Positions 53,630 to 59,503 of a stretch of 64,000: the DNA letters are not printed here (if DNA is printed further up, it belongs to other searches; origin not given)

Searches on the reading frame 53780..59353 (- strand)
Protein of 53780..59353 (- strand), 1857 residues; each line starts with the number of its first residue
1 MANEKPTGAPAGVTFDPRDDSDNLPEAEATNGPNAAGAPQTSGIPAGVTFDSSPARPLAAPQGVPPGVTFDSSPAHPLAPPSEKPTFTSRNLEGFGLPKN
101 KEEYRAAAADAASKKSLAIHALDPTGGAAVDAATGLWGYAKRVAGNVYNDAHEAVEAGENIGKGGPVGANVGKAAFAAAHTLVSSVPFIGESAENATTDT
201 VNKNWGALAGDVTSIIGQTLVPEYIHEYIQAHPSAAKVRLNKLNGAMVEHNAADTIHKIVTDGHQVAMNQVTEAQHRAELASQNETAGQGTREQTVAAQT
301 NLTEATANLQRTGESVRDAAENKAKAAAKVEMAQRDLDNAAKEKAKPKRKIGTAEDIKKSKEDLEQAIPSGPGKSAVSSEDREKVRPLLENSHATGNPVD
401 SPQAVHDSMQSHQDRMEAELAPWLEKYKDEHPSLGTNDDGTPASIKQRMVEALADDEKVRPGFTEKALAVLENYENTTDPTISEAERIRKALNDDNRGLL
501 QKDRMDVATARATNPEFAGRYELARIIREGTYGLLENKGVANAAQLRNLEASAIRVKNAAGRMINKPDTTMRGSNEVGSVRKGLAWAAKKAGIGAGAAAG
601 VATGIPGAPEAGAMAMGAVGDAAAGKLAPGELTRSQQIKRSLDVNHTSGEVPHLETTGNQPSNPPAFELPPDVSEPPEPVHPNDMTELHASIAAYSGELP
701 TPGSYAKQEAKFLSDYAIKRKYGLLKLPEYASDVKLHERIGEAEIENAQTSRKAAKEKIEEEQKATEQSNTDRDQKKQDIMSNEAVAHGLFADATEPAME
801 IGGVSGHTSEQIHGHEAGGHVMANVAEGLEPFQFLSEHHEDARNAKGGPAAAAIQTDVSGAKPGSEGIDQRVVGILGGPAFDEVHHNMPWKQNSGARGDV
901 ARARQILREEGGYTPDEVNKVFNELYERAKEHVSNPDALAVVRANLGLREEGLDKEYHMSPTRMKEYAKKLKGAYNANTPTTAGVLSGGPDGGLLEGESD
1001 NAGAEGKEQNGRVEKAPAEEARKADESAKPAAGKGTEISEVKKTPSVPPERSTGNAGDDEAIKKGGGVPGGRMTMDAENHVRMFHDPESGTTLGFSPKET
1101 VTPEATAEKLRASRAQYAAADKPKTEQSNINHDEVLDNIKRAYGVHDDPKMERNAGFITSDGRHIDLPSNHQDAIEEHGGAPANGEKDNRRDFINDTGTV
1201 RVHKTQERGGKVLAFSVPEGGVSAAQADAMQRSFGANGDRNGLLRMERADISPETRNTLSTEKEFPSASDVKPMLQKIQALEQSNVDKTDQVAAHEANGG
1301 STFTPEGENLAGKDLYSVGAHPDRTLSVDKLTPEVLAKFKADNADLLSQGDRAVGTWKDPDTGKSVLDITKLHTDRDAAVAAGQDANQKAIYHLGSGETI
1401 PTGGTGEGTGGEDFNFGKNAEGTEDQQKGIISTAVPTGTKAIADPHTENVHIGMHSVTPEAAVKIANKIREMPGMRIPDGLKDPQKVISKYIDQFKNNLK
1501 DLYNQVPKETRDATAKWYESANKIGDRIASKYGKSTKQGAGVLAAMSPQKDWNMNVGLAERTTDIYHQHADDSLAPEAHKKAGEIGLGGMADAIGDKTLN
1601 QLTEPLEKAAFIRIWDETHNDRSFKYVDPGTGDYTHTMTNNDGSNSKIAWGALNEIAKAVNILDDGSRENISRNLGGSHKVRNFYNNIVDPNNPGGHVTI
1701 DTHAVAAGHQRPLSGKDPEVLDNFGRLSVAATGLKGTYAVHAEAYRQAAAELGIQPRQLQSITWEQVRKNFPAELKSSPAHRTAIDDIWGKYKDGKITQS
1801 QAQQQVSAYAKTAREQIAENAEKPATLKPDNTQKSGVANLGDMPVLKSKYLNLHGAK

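Call 32: search_protein_families(library=pfam, proteins=[window:53780-59353:-], max_evalue=0.01)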
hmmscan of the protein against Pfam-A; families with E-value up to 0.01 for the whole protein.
window:53780-59353:- (1857 aa): 1 family
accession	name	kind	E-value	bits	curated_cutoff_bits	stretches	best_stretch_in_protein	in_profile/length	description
PF23802.1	DUF7178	-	4.3e-30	105.5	27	2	1491-1585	11-102/193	Family of unknown function (DUF7178)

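Call 71: search_protein_families(library=phrogs, proteins=[window:53780-59353:-], max_evalue=0.001)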
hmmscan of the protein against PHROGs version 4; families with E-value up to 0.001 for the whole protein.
window:53780-59353:- (1857 aa): 2 families
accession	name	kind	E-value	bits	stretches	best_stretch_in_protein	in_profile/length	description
phrog_3842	-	unknown function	1.4e-28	101.3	2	1648-1768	98-201/206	-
phrog_2878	-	unknown function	0.00011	22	1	1379-1692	23-275/631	-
